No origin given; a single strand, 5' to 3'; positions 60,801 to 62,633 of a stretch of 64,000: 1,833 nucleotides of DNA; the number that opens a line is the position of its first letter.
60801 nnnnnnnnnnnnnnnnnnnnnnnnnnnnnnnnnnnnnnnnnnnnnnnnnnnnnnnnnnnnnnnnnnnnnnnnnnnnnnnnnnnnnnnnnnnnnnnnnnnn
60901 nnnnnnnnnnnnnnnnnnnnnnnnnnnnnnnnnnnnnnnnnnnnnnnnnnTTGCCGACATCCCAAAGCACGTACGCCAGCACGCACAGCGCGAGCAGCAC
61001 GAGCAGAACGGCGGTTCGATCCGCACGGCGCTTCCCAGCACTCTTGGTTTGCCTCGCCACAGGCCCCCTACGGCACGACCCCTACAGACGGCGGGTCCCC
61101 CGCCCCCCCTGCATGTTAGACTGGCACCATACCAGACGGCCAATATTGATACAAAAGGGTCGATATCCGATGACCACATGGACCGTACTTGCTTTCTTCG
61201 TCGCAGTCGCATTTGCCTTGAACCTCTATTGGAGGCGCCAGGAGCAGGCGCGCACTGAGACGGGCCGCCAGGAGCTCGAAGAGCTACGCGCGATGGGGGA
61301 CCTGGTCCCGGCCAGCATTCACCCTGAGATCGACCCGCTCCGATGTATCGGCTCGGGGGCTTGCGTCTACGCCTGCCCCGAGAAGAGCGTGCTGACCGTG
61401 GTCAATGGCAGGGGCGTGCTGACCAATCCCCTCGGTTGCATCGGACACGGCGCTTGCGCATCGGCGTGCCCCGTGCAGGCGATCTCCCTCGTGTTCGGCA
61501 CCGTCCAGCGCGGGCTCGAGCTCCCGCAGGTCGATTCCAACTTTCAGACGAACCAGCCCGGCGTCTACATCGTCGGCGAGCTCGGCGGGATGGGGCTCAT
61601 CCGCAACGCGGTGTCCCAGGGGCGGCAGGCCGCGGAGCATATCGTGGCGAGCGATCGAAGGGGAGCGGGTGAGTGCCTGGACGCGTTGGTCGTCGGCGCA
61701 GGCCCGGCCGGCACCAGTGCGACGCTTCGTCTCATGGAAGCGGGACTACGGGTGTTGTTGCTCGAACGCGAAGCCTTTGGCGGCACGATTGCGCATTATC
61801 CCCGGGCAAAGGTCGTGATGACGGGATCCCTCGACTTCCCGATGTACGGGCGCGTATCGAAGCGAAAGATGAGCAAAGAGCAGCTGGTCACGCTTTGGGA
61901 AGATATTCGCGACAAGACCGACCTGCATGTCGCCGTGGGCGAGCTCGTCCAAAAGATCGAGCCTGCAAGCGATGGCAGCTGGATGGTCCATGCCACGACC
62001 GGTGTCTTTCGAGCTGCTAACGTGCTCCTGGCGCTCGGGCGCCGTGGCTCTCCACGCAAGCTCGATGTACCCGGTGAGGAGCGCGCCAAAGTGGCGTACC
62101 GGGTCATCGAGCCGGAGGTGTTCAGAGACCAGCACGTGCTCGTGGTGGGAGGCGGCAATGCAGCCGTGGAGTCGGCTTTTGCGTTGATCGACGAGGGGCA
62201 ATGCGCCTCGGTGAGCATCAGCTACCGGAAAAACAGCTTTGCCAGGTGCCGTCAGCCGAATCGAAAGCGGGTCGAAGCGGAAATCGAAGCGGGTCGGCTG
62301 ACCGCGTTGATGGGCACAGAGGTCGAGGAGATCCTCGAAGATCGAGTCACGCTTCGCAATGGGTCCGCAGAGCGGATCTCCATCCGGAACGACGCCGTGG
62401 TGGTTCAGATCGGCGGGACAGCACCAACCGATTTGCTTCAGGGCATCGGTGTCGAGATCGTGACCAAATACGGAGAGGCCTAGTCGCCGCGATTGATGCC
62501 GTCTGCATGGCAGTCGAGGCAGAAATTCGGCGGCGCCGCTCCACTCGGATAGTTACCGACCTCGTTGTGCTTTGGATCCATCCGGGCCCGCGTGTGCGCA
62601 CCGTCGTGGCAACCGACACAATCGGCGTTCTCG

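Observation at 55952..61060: Candidate trans-envelope electron conduit: His-rich membrane protein, 20-haem cytochrome, 10-haem cytochrome and 558-aa beta-barrel in one overlap-coupled operon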

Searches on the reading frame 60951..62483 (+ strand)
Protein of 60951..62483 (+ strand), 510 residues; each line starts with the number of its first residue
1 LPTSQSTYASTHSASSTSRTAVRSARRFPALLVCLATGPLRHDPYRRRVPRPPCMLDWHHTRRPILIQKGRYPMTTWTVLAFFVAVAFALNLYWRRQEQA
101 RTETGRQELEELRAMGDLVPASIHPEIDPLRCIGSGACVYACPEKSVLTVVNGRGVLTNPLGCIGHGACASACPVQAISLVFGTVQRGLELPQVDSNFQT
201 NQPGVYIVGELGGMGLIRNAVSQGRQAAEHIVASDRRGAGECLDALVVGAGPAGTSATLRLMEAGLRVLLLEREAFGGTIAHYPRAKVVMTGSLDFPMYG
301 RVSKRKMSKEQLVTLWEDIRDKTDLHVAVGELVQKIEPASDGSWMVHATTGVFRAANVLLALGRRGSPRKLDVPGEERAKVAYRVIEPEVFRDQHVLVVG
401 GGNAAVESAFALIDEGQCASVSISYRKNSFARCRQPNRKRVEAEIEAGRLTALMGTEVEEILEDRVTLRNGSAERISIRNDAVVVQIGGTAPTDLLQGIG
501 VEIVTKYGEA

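Call 4: search_protein_families(library=pfam, proteins=[window:60951-62483:+], max_evalue=0.1)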
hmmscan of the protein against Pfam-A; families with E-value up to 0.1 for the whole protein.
window:60951-62483:+ (510 aa): 29 families (the best 25 are shown)
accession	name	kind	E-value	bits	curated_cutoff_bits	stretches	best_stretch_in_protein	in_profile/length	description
PF13738.12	Pyr_redox_3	-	4.1e-35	121.9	30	1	246-501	1-279/305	Pyridine nucleotide-disulphide oxidoreductase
PF07992.20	Pyr_redox_2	-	1.4e-25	90.7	26.1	2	244-503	2-251/291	Pyridine nucleotide-disulphide oxidoreductase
PF12797.12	Fer4_2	-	2.3e-10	40.2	24.5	2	124-144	2-22/22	4Fe-4S binding domain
PF13237.11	Fer4_10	-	1.7e-09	37.9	25.5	1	125-174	2-53/53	4Fe-4S dicluster domain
PF12838.12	Fer4_7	-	2.8e-08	34.5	27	3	131-177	1-52/52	4Fe-4S dicluster domain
PF00890.30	FAD_binding_2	-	6.9e-08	32.5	20.4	1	244-281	1-39/414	FAD binding domain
PF00037.32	Fer4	-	3.6e-07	30.2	21.1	2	125-144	1-20/24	4Fe-4S binding domain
PF12837.12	Fer4_6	-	5.1e-07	29.8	25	1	124-144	1-21/24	4Fe-4S binding domain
PF14697.11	Fer4_21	-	9.5e-07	29.3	35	1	127-179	3-58/59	4Fe-4S dicluster domain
PF01494.25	FAD_binding_3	-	1.5e-06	28.1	22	1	244-296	3-52/349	FAD binding domain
PF01266.30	DAO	-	2.6e-06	27.6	27.9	1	244-327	1-82/353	FAD dependent oxidoreductase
PF03486.20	HI0933_like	-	4.1e-06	26.9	50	1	244-275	2-33/244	HI0933-like protein Rossmann domain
PF13454.12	NAD_binding_9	-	1.6e-05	25.4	21.8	1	247-284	2-44/155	FAD-NAD(P)-binding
PF12831.13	FAD_oxidored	-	1.7e-05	24.7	27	1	244-279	1-37/416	FAD dependent oxidoreductase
PF13241.12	NAD_binding_7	-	2.9e-05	25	22.1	1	391-423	5-36/104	Putative NAD(P)-binding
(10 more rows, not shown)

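Call 5: search_protein_families(library=ncbifam, proteins=[window:60951-62483:+], max_evalue=0.1)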
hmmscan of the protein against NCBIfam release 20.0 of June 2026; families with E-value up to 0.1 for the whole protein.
window:60951-62483:+ (510 aa): 168 families (the best 25 are shown)
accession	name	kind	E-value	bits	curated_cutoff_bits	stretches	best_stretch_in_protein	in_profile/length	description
TIGR04018.1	Bthiol_YpdA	hypoth_equivalog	7.5e-41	139.9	339.9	1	244-505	1-263/316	YpdA family putative bacillithiol disulfide reductase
TIGR01292.1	TRX_reduct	equivalog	4e-20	71.8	343.45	1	244-502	2-248/300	thioredoxin-disulfide reductase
TIGR01350.1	lipoamide_DH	equivalog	5.8e-15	55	408.8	3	244-279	3-38/461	dihydrolipoyl dehydrogenase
TIGR03143.1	AhpF_homolog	hypoth_equivalog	1.5e-13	50.2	687.65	1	243-443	5-190/555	putative alkyl hydroperoxide reductase F subunit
TIGR03140.1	AhpF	equivalog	2.7e-13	49.3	502.9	1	228-508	199-465/515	alkyl hydroperoxide reductase subunit F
NF040770.1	hetero_SS_HdrA2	exception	1.5e-12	46.5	1100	2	110-183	557-628/777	CoB-CoM heterodisulfide reductase HdrA2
NF003585.0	PRK05249.1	equivalog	2e-12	46.5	465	2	243-282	7-47/464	Si-specific NAD(P)(+) transhydrogenase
NF009410.0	PRK12771.1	subfamily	1.8e-10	40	516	2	132-182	514-564/566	NAD(P)-binding protein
NF004776.0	PRK06116.1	equivalog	3.7e-10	39.4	480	2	349-496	126-270/450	glutathione-disulfide reductase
NF045599.1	bili_reduct_long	exception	4.4e-10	38.4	750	1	246-500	385-610/641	bilirubin reductase, long form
TIGR01424.1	gluta_reduc_2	equivalog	9.5e-10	37.6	606.05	1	346-502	122-276/446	glutathione-disulfide reductase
NF004945.0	PRK06292.2-3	equivalog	2.1e-09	36.8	494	2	243-280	4-41/457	dihydrolipoyl dehydrogenase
NF040864.1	HgcB_ferredoxin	equivalog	4e-09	36.2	99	1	127-182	11-65/93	mercury methylation ferredoxin HgcB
TIGR02032.1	GG-red-SF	subfamily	1.6e-08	34.6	158.8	1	244-279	2-37/297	geranylgeranyl reductase family protein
NF040505.1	ArsO_flavin_mono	equivalog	1.6e-08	34.4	425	1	244-406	2-173/346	ArsO family NAD(P)H-dependent flavin-containing monooxygenase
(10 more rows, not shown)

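Call 39: search_solved_structures(query=window:61170-62483:+, max_evalue=0.001)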
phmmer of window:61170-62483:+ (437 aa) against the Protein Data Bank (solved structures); distinct sequences matched with E-value up to 0.001: 60.
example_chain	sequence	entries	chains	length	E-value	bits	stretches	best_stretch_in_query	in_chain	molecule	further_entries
7a76_A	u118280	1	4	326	5.4e-21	78.7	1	172-433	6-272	THIOREDOXIN REDUCTASE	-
7a7b_A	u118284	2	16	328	2.1e-17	66.9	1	170-433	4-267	YpdA family putative bacillithiol disulfide reductase Bdr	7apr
5mh4_A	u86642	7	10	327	2.6e-13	53.4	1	170-357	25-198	Thioredoxin reductase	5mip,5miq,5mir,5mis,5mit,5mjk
7jyp_A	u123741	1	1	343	2e-12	50.5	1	289-429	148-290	Thioredoxin reductase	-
5uwy_A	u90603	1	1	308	3.5e-12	49.6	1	170-356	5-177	Thioredoxin reductase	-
2zbw_A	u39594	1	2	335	1.3e-11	47.7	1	168-416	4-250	Thioredoxin reductase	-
3f8p_A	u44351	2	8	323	2e-11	47.1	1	166-432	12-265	Thioredoxin reductase (TrxB-3)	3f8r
3f8d_A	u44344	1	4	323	2e-11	47.1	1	166-432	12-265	Thioredoxin reductase (TrxB-3)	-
3ab1_A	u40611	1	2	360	8.1e-11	45.1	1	169-416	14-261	Ferredoxin--NADP reductase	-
5ygq_A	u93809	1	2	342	3.6e-10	43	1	171-391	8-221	Ferredoxin--NADP reductase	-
4o5q_A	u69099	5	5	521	5.1e-10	42.5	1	128-340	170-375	Alkyl hydroperoxide reductase subunit F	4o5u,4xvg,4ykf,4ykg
2q7v_A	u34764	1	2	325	1.5e-09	41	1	170-417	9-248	Thioredoxin reductase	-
4zn0_A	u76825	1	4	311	1.7e-09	40.8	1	169-359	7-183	Thioredoxin reductase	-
5uth_A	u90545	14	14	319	1.7e-09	40.8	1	170-425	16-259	Thioredoxin reductase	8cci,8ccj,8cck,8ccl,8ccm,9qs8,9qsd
1hyu_A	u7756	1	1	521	2.1e-09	40.5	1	128-339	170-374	ALKYL HYDROPEROXIDE REDUCTASE SUBUNIT F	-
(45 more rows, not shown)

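Call 54: find_homologous_proteins(query=window:61170-62483:+)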
Query window:61170-62483:+ (437 aa): 7998 proteins with E <= 0.001 among 8000 candidates; the best 120 are listed.
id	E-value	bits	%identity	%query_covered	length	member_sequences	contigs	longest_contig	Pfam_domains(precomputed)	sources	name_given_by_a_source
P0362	2.3e-285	964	100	100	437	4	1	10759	PF14697.12,PF13241.13,PF07992.21,PF12837.13,PF03486.21,PF12838.13,PF13454.13,PF01494.26,PF12831.14,PF01266.31,PF12797.13,PF00890.31,PF00037.33,PF13738.13,PF13237.12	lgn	-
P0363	2.2e-250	849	86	100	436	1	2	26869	PF14697.12,PF13241.13,PF13450.13,PF07992.21,PF12837.13,PF03486.21,PF12838.13,PF01134.29,PF01494.26,PF12831.14,PF01266.31,PF12797.13,PF00890.31,PF00037.33,PF13738.13,PF13237.12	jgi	jgi:thioredoxin reductase (NADPH)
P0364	2.9e-250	849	86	100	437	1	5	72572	PF14697.12,PF07992.21,PF12837.13,PF03486.21,PF12838.13,PF13454.13,PF01494.26,PF12831.14,PF01266.31,PF12797.13,PF00890.31,PF00037.33,PF13738.13,PF13237.12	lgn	-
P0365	9.9e-248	840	84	100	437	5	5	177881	PF14697.12,PF13241.13,PF13450.13,PF07992.21,PF12837.13,PF03486.21,PF12838.13,PF13454.13,PF01134.29,PF01494.26,PF12831.14,PF01266.31,PF12797.13,PF00890.31,PF00037.33,PF13738.13,PF13237.12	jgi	jgi:thioredoxin reductase/NAD-dependent dihydropyrimidine dehydrogenase PreA subunit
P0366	3.0e-246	836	85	100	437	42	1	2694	PF14697.12,PF13241.13,PF13450.13,PF07992.21,PF12837.13,PF00070.34,PF03486.21,PF12838.13,PF13454.13,PF01494.26,PF12831.14,PF01266.31,PF12797.13,PF00890.31,PF00037.33,PF13738.13,PF13237.12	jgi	-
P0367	4.8e-246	835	85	100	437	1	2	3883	PF14697.12,PF07992.21,PF12837.13,PF00070.34,PF03486.21,PF12838.13,PF13454.13,PF01494.26,PF12831.14,PF01266.31,PF12797.13,PF00890.31,PF00037.33,PF13738.13,PF13237.12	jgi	jgi:thioredoxin reductase/NAD-dependent dihydropyrimidine dehydrogenase PreA subunit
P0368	2.1e-245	833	85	100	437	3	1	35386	PF14697.12,PF07992.21,PF12837.13,PF03486.21,PF12838.13,PF12831.14,PF01266.31,PF12797.13,PF00890.31,PF00037.33,PF13738.13,PF13237.12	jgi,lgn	jgi:thioredoxin reductase/NAD-dependent dihydropyrimidine dehydrogenase PreA subunit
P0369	3.7e-245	832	84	100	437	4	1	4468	PF14697.12,PF13241.13,PF13450.13,PF07992.21,PF00070.34,PF03486.21,PF12838.13,PF01134.29,PF01494.26,PF12831.14,PF01266.31,PF12797.13,PF00890.31,PF00037.33,PF13738.13,PF13237.12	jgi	jgi:thioredoxin reductase/NAD-dependent dihydropyrimidine dehydrogenase PreA subunit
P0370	5.4e-245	831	84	100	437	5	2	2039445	PF14697.12,PF13241.13,PF13450.13,PF07992.21,PF12837.13,PF00070.34,PF03486.21,PF12838.13,PF01134.29,PF01494.26,PF12831.14,PF01266.31,PF12797.13,PF00890.31,PF00037.33,PF13738.13,PF13237.12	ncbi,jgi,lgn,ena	ncbi:MAG: NAD(P)-binding domain-containing protein [Polyangiales bacterium]|jgi:thioredoxin reductas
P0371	1.6e-244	830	85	100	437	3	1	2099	PF14697.12,PF07992.21,PF12837.13,PF00070.34,PF03486.21,PF12838.13,PF01494.26,PF12831.14,PF01266.31,PF12797.13,PF00890.31,PF00037.33,PF13738.13,PF13237.12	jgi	jgi:thioredoxin reductase/NAD-dependent dihydropyrimidine dehydrogenase PreA subunit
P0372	1.9e-244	830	84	100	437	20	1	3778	PF14697.12,PF07992.21,PF00070.34,PF03486.21,PF12838.13,PF13454.13,PF01494.26,PF12831.14,PF01266.31,PF12797.13,PF00890.31,PF00037.33,PF13738.13,PF13237.12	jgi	jgi:thioredoxin reductase/NAD-dependent dihydropyrimidine dehydrogenase PreA subunit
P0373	6.5e-244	828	83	100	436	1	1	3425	PF14697.12,PF13241.13,PF07992.21,PF12837.13,PF03486.21,PF12838.13,PF01134.29,PF01494.26,PF12831.14,PF01266.31,PF12797.13,PF00890.31,PF00037.33,PF13738.13,PF13237.12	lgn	-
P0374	4.8e-243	825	84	100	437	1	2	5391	PF14697.12,PF13241.13,PF07992.21,PF12837.13,PF00070.34,PF03486.21,PF12838.13,PF13454.13,PF01494.26,PF12831.14,PF01266.31,PF12797.13,PF00890.31,PF00037.33,PF13738.13,PF13237.12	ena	-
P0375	6.9e-243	825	84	100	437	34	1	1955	PF14697.12,PF07992.21,PF12837.13,PF00070.34,PF03486.21,PF12838.13,PF13454.13,PF01494.26,PF12831.14,PF01266.31,PF12797.13,PF00890.31,PF00037.33,PF13738.13,PF13237.12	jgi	-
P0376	7.2e-243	824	84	100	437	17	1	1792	PF14697.12,PF13241.13,PF07992.21,PF12837.13,PF00070.34,PF03486.21,PF12838.13,PF13454.13,PF01134.29,PF01494.26,PF12831.14,PF01266.31,PF12797.13,PF00890.31,PF00037.33,PF13738.13,PF13237.12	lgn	-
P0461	5.5e-168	578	59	100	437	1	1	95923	PF14697.12,PF13450.13,PF07992.21,PF12837.13,PF00070.34,PF03486.21,PF12838.13,PF01494.26,PF12831.14,PF01266.31,PF13434.13,PF12797.13,PF00890.31,PF00037.33,PF13738.13,PF13237.12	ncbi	-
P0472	4.1e-166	572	59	99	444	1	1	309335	PF07992.21,PF12837.13,PF00070.34,PF03486.21,PF12838.13,PF13454.13,PF12831.14,PF01266.31,PF12797.13,PF00890.31,PF00037.33,PF13738.13,PF13237.12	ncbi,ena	-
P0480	2.6e-165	569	60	100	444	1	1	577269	PF14697.12,PF07992.21,PF12837.13,PF00070.34,PF03486.21,PF12838.13,PF01494.26,PF12831.14,PF01266.31,PF12797.13,PF00890.31,PF00037.33,PF13738.13,PF13237.12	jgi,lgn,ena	-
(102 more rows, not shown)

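Call 55: find_encoding_contigs(protein=P0472, flank=9000, max_places=1)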
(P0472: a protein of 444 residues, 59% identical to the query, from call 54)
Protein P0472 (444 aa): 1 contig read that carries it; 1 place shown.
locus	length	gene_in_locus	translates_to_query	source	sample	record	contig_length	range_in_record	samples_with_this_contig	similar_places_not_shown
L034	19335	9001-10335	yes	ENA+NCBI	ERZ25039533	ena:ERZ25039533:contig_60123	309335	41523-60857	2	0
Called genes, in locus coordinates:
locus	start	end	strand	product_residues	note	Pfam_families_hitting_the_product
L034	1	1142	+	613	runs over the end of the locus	PF10092:DUF2330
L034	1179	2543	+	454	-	PF09924:LPG_synthase_C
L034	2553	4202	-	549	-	-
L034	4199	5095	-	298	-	PF14537:Cytochrom_c3_2 (faint), PF02085:Cytochrom_CIII (faint)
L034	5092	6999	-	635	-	PF14537:Cytochrom_c3_2 (faint), PF02085:Cytochrom_CIII (faint), PF14522:Cytochrome_C7 (faint), PF22113:Mtrc-MtrF_II-IV_dom (faint)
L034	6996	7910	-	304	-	-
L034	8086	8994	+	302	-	PF02085:Cytochrom_CIII (faint), PF14537:Cytochrom_c3_2 (faint), PF09699:Paired_CXXCH_1 (faint), PF14522:Cytochrome_C7 (weak)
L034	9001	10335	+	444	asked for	PF12838:Fer4_7 (faint), PF00037:Fer4 (faint), PF12797:Fer4_2 (faint), PF12837:Fer4_6 (faint), PF13237:Fer4_10, PF03486:HI0933_like (faint), PF07992:Pyr_redox_2, PF13738:Pyr_redox_3, +5 more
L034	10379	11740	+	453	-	PF16697:Yop-YscD_cpl, PF00498:FHA, PF00158:Sigma54_activat, PF01078:Mg_chelatase (faint), PF14532:Sigma54_activ_2, PF07728:AAA_5 (weak), PF25601:AAA_lid_14, PF02954:HTH_8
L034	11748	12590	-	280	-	-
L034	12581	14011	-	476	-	PF00069:Pkinase, PF07714:PK_Tyr_Ser-Thr, PF01636:APH (faint)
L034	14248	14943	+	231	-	-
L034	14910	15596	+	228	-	-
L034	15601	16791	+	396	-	PF08245:Mur_ligase_M, PF02875:Mur_ligase_C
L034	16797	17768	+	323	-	PF08240:ADH_N, PF00107:ADH_zinc_N, PF13602:ADH_zinc_N_2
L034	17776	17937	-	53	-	-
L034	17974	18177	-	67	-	-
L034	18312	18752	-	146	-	-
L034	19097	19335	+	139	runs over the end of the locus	-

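Call 56: find_encoding_contigs(protein=P0480, flank=9000, max_places=1)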
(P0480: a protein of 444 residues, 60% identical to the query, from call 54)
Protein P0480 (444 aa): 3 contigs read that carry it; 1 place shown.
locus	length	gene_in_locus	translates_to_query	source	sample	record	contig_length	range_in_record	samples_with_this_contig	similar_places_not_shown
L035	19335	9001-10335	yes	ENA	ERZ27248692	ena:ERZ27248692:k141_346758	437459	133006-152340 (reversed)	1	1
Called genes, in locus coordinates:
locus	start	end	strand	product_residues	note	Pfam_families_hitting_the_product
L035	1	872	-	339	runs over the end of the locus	PF00561:Abhydrolase_1, PF12146:Hydrolase_4, PF12697:Abhydrolase_6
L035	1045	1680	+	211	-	-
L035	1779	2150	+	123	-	-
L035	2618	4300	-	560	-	-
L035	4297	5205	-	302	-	PF02085:Cytochrom_CIII (faint), PF14522:Cytochrome_C7 (faint), PF14537:Cytochrom_c3_2 (faint)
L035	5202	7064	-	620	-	PF02085:Cytochrom_CIII (faint), PF14522:Cytochrome_C7 (faint), PF14537:Cytochrom_c3_2 (faint), PF22113:Mtrc-MtrF_II-IV_dom (faint)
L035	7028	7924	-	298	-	-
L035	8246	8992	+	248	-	PF09699:Paired_CXXCH_1 (faint), PF14522:Cytochrome_C7 (weak), PF14537:Cytochrom_c3_2 (faint), PF02085:Cytochrom_CIII (faint), PF14522:Cytochrome_C7 (weak)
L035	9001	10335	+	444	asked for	PF12797:Fer4_2 (weak), PF13237:Fer4_10, PF14697:Fer4_21 (weak), PF12838:Fer4_7 (weak), PF00890:FAD_binding_2 (weak), PF01494:FAD_binding_3, PF07992:Pyr_redox_2, PF13738:Pyr_redox_3, +6 more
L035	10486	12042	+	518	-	PF00150:Cellulase, PF02449:Glyco_hydro_42 (weak)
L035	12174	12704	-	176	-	-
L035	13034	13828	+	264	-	-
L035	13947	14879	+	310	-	PF04055:Radical_SAM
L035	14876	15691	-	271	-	PF00106:adh_short, PF08659:KR, PF13561:adh_short_C2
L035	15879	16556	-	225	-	PF07298:NnrU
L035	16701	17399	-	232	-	-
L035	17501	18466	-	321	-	PF01553:Acyltransferase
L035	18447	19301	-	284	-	PF00487:FA_desaturase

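Call 57: find_encoding_contigs(protein=P0461, flank=9000, max_places=1)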
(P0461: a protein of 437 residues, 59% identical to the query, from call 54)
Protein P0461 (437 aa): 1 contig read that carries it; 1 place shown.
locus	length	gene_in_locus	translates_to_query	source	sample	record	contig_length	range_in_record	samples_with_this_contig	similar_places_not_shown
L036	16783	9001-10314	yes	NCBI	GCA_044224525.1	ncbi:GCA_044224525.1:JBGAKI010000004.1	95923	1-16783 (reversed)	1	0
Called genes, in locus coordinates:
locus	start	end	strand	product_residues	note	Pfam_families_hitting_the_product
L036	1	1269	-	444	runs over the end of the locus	PF07642:BBP2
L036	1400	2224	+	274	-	PF01177:Asp_Glu_race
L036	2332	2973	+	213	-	-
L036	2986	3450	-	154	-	PF14522:Cytochrome_C7 (faint)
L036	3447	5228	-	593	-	-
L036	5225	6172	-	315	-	PF02085:Cytochrom_CIII (faint), PF14537:Cytochrom_c3_2 (faint), PF14522:Cytochrome_C7 (faint)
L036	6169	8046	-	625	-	PF02085:Cytochrom_CIII (faint), PF14522:Cytochrome_C7 (faint), PF22113:Mtrc-MtrF_II-IV_dom (faint), PF09699:Paired_CXXCH_1 (faint), PF14537:Cytochrom_c3_2 (faint)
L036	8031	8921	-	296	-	-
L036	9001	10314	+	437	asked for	PF13237:Fer4_10, PF14697:Fer4_21 (weak), PF12838:Fer4_7 (weak), PF00890:FAD_binding_2 (weak), PF01266:DAO (weak), PF01494:FAD_binding_3 (weak), PF07992:Pyr_redox_2, PF13738:Pyr_redox_3, +8 more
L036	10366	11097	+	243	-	-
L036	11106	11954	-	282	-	PF01149:Fapy_DNA_glyco, PF05833:NFACT_N (faint), PF06831:H2TH, PF06827:zf-FPG_IleRS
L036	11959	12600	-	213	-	PF01791:DeoC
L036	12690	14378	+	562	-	PF13717:Zn_ribbon_4, PF13719:Zn_ribbon_5 (weak), PF14559:TPR_19 (faint), PF13428:TPR_14 (faint)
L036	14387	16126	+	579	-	PF01343:Peptidase_S49, PF00574:CLP_protease (faint), PF25145:NfeD1b_N (weak), PF01343:Peptidase_S49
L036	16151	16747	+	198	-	PF13302:Acetyltransf_3, PF13420:Acetyltransf_4, PF00583:Acetyltransf_1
